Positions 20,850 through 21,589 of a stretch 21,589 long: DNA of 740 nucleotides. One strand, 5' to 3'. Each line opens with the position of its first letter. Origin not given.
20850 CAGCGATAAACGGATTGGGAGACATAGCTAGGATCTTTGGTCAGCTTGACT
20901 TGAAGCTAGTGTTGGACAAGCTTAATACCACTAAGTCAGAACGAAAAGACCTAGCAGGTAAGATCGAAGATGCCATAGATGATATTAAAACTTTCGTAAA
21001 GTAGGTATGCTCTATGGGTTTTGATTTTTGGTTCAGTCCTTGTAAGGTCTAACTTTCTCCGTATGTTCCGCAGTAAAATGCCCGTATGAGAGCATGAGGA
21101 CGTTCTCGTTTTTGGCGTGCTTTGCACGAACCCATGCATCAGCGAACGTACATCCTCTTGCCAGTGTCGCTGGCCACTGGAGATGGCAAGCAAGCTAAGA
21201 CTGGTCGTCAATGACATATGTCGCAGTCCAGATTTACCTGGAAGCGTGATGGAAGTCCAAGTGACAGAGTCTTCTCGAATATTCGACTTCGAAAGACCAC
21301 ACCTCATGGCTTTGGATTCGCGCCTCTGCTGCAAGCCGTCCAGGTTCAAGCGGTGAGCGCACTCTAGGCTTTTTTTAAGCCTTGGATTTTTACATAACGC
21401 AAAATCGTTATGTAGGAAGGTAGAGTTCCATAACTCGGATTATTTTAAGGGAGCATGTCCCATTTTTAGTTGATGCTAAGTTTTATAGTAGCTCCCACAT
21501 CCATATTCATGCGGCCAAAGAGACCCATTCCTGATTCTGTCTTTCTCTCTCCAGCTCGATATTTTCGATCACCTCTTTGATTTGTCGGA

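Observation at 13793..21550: Inverted ~100-nt repeats with a conserved 20-codon mini-ORF bracket a 7.5-kb block of uncharacterised genes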

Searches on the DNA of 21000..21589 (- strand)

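Call 47: search_rna_families(source=window, start=21000, end=21589, threshold=evalue, max_evalue=10)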
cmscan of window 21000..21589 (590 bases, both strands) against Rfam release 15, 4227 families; matches with E-value up to 10: 0.
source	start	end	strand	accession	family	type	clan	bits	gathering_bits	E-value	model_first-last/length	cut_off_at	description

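Call 58: search_dna_similar(query=window:21440-21560:-, collection=phages, mode=distant, max_evalue=0.01, max_rows=10)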
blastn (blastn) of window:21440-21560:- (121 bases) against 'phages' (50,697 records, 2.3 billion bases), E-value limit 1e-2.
No match.
